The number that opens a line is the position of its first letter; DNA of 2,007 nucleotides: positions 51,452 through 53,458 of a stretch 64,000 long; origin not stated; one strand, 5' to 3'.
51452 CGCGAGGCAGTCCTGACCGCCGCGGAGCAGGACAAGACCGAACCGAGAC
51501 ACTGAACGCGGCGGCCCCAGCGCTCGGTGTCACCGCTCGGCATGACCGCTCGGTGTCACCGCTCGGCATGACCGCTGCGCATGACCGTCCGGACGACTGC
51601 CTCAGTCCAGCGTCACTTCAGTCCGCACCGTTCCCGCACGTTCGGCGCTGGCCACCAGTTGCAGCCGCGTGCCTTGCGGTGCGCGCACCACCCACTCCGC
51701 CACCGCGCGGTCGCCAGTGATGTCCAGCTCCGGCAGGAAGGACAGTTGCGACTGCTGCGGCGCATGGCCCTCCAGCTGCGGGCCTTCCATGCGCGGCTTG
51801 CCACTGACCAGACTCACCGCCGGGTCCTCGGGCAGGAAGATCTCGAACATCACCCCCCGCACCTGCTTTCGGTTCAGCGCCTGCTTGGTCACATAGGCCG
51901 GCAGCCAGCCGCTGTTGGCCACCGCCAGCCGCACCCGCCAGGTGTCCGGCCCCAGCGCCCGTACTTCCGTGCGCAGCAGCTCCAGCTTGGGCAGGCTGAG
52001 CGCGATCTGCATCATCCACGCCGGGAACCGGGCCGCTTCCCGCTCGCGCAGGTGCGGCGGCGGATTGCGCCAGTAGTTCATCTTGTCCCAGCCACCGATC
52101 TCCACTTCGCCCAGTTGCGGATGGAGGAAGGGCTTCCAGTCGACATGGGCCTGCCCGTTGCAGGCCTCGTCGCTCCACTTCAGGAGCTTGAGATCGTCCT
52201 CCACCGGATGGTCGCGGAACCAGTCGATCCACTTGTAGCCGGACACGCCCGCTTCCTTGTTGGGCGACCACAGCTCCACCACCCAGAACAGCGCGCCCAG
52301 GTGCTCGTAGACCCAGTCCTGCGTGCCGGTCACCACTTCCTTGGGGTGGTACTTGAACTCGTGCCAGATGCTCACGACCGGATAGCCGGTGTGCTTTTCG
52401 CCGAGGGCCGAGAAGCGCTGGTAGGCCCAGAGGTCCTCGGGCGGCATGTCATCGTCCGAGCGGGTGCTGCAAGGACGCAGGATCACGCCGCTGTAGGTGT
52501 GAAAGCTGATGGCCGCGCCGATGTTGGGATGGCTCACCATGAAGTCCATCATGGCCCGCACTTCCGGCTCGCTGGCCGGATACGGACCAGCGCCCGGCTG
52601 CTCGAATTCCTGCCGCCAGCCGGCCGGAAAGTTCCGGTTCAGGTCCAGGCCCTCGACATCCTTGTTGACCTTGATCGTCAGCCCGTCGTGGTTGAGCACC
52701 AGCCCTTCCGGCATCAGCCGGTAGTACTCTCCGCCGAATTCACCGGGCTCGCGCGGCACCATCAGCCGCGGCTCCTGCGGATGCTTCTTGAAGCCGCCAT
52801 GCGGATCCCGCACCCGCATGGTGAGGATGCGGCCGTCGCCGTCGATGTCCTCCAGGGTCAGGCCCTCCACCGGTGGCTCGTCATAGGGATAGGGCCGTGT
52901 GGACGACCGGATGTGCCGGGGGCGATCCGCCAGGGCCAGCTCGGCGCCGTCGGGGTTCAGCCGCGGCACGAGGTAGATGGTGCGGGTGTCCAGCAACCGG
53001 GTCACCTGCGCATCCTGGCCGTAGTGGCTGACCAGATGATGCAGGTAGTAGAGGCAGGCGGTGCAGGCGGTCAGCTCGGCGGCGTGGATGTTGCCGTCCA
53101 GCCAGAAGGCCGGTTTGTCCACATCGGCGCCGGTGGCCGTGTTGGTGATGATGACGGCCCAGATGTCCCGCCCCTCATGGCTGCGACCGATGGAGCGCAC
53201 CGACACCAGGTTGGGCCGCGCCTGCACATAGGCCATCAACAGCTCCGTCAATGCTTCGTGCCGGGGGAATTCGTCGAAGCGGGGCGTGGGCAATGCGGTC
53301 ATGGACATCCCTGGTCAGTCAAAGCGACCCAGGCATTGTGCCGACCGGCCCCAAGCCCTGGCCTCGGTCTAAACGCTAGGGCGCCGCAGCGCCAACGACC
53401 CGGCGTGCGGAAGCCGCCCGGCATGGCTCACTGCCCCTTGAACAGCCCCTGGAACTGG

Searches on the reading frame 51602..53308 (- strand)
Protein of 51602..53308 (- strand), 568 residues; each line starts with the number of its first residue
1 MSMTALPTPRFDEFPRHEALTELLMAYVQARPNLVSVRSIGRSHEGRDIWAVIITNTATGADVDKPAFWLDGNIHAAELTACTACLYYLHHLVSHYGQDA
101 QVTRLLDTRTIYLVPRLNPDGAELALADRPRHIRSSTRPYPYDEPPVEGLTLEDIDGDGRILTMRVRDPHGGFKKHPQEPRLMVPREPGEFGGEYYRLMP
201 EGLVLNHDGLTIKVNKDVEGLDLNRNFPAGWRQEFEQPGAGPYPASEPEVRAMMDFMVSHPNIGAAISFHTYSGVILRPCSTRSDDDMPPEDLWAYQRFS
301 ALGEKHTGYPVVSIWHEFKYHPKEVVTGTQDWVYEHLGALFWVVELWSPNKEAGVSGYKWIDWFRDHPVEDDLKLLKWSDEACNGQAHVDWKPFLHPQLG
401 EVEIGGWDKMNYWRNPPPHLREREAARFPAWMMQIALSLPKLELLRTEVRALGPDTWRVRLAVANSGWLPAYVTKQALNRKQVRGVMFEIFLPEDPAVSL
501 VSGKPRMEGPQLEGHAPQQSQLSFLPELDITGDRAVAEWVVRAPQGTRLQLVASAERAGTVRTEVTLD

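Call 73: search_protein_families(library=pfam, proteins=[window:51602-53308:-], max_evalue=0.00001)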
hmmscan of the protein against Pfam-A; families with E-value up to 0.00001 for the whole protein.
window:51602-53308:- (568 aa): 1 family
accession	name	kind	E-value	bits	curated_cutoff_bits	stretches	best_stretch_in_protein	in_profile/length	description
PF00246.29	Peptidase_M14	-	1.2e-50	173.2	21.6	2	23-127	4-108/286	Zinc carboxypeptidase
